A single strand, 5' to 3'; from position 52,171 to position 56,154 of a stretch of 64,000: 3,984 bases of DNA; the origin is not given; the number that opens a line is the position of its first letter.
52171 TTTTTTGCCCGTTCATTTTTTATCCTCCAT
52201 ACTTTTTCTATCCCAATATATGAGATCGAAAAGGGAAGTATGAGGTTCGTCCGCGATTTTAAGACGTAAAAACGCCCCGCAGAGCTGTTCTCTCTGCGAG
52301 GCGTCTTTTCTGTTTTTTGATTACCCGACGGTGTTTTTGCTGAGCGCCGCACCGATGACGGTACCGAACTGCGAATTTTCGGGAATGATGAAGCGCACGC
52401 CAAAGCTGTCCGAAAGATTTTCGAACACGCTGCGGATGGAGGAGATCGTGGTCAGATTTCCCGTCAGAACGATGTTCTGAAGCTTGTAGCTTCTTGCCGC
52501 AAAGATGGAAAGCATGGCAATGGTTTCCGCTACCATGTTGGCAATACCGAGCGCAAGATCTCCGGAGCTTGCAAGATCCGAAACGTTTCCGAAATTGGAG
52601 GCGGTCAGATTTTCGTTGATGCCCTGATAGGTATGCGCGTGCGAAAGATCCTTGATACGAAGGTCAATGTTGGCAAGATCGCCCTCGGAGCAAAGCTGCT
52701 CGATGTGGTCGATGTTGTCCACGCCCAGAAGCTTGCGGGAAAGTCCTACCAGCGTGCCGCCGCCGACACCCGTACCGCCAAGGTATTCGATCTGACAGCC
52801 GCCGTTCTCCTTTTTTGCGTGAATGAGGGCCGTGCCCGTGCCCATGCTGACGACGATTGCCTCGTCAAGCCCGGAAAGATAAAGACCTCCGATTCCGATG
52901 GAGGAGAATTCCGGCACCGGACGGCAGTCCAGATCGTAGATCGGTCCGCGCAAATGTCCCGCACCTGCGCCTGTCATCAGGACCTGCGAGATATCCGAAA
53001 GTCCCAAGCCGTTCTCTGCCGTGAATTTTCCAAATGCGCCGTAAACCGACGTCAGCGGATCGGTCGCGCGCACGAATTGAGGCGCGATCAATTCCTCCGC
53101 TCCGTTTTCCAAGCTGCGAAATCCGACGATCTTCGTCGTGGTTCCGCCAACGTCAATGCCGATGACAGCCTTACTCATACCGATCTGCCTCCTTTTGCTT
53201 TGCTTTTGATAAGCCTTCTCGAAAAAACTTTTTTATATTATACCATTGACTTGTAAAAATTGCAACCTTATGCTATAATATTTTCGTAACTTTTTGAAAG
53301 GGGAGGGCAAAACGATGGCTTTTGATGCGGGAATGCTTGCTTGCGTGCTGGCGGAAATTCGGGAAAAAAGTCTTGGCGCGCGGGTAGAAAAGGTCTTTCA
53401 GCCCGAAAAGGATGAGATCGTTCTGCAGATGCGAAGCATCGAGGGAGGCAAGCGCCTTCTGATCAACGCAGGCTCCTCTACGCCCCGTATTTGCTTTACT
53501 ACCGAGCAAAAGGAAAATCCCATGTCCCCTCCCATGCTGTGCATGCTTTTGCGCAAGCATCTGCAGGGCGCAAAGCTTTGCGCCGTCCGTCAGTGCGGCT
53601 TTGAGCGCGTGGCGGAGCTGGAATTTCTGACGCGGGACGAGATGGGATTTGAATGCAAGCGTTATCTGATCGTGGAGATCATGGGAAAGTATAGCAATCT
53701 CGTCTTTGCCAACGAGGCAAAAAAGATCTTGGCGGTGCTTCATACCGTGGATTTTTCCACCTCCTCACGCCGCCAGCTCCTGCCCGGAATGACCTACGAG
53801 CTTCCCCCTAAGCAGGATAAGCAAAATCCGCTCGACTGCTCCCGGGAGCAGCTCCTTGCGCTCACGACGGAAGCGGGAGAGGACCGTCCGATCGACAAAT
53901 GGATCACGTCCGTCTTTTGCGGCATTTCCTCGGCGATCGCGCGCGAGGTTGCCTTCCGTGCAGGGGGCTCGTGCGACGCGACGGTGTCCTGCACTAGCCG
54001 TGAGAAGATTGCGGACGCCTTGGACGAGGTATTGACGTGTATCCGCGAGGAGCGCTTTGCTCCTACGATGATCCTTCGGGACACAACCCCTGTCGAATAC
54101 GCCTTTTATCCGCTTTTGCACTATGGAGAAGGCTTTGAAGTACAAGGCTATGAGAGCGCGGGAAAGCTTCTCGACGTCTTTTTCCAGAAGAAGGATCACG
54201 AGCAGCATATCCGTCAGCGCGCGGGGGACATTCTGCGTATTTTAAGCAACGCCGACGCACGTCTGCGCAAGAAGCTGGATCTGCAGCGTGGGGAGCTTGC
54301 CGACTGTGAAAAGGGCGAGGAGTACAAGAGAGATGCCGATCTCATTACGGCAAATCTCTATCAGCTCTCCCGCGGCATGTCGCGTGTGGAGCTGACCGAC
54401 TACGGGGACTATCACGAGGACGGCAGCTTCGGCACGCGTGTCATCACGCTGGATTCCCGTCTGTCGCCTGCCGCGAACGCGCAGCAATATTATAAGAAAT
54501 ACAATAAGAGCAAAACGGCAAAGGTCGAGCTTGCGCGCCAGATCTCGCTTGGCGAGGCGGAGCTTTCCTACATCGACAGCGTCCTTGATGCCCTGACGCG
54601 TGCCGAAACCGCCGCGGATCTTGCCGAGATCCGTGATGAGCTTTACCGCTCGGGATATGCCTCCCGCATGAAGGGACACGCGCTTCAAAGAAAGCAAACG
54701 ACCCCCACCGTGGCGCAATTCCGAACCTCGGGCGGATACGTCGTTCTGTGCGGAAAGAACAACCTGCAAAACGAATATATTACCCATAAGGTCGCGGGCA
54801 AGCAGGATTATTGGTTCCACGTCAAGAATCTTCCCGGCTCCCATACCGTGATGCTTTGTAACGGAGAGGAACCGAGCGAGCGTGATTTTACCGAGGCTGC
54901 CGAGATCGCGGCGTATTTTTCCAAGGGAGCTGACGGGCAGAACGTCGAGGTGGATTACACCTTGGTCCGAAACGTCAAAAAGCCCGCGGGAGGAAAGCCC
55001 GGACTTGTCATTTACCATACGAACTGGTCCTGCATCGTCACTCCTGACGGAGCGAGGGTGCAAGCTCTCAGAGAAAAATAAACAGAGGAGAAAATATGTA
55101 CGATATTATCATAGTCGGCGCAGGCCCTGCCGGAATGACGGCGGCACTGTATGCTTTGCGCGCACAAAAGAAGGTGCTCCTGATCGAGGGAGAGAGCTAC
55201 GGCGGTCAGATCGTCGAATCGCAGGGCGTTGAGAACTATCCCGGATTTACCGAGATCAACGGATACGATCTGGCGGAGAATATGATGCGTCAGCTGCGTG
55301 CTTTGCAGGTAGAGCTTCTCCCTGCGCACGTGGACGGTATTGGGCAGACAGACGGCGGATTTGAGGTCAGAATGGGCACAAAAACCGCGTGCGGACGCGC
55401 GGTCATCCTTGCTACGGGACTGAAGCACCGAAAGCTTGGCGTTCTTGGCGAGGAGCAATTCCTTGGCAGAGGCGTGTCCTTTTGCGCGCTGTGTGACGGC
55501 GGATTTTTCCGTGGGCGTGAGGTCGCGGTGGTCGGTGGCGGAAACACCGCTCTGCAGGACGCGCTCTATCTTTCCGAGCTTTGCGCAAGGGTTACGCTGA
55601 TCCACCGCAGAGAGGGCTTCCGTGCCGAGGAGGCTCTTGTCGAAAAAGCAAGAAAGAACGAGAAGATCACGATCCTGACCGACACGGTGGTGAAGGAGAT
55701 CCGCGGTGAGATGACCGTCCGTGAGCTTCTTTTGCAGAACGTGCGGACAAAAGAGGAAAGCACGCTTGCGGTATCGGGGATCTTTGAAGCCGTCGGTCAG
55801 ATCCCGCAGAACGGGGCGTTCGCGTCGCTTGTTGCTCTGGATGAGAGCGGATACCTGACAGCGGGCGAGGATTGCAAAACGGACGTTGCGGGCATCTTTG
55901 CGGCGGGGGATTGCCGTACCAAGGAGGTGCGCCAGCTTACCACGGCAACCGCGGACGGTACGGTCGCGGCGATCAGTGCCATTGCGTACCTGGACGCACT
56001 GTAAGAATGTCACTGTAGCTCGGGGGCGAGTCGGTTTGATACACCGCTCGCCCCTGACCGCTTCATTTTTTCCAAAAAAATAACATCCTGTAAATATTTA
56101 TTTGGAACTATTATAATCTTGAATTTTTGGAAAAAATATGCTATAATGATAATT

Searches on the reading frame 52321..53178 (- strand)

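Call 26: search_protein_families(library=pfam, proteins=[window:52321-53178:-], max_evalue=0.0001)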
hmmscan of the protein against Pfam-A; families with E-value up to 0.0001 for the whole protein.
window:52321-53178:- (285 aa): 2 families
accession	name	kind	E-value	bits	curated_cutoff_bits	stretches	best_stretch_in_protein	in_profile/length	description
PF03630.20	Fumble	-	1.3e-19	71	28.5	1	108-244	150-294/334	Fumble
PF01869.26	BcrAD_BadFG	-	1.1e-12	48.5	31.5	1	6-279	1-269/271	BadF/BadG/BcrA/BcrD ATPase family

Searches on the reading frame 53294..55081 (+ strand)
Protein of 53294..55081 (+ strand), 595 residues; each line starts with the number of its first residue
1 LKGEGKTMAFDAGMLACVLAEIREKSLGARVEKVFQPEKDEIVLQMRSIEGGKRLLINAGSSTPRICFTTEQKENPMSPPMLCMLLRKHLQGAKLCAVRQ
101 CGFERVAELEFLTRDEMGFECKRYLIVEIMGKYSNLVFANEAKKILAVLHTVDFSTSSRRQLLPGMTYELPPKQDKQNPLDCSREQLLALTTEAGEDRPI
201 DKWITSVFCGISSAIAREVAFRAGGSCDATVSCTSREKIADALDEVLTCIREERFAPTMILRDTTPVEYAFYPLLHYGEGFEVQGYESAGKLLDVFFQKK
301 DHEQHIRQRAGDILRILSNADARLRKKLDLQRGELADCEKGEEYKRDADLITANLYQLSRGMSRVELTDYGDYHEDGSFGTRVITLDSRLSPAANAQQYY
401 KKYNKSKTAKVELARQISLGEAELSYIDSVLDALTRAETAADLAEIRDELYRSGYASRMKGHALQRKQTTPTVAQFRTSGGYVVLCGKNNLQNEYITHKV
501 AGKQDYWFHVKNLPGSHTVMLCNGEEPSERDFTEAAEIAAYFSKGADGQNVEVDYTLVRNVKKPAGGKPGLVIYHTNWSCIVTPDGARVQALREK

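Call 26: search_protein_families(library=pfam, proteins=[window:53294-55081:+], max_evalue=0.0001)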
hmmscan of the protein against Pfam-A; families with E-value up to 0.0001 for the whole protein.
window:53294-55081:+ (595 aa): 3 families
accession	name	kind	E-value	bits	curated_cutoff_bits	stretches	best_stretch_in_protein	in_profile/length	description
PF05833.16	NFACT_N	-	7.5e-134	447.4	31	1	12-466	2-453/456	NFACT N-terminal and middle domains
PF05670.18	NFACT-R_1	-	8.5e-13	49.3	29.8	1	474-566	3-98/112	NFACT protein RNA binding domain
PF18297.6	NFACT-R_2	-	9.8e-09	35.7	26.9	1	476-559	4-83/104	NFACT protein RNA binding domain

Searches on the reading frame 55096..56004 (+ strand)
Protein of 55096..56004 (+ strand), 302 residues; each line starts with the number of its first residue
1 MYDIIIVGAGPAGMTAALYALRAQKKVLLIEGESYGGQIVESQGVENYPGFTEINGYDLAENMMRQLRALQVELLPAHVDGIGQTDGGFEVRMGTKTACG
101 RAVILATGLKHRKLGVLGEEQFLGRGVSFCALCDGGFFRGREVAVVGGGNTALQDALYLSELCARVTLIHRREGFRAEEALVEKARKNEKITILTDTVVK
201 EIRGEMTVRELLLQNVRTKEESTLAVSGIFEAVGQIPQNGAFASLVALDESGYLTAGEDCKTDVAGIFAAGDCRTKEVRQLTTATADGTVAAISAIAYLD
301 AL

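Call 26: search_protein_families(library=pfam, proteins=[window:55096-56004:+], max_evalue=0.0001)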
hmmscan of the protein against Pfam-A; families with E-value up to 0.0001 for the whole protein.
window:55096-56004:+ (302 aa): 12 families
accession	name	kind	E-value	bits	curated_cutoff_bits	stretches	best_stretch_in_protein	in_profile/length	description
PF07992.20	Pyr_redox_2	-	1.1e-45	156.7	26.1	1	2-288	1-291/291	Pyridine nucleotide-disulphide oxidoreductase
PF13738.12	Pyr_redox_3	-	6.7e-19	68.7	30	1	76-271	101-305/305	Pyridine nucleotide-disulphide oxidoreductase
PF00070.33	Pyr_redox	-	1.7e-15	57.7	22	1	143-208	2-74/82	Pyridine nucleotide-disulphide oxidoreductase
PF01266.30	DAO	-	3.2e-12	47.1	27.9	1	3-37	1-37/353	FAD dependent oxidoreductase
PF00890.30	FAD_binding_2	-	6.6e-10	39.2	20.4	1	3-238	1-206/414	FAD binding domain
PF03486.20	HI0933_like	-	1.7e-08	34.7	50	1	3-38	2-37/244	HI0933-like protein Rossmann domain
PF12831.13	FAD_oxidored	-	1e-07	32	27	1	3-47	1-45/416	FAD dependent oxidoreductase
PF13450.12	NAD_binding_8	-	4.3e-06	27.4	21.9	0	6-37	1-33/68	NAD(P)-binding Rossmann-like domain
PF01946.23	Thi4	-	2.6e-05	24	26.2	0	3-37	19-55/235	Thi4 family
PF13241.12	NAD_binding_7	-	3.5e-05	24.8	22.1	0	138-183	5-49/104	Putative NAD(P)-binding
PF01494.25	FAD_binding_3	-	3.5e-05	23.7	22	0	2-31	2-31/349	FAD binding domain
PF01134.28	GIDA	-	3.9e-05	23.3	22.1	0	3-33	1-29/391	Glucose inhibited division protein A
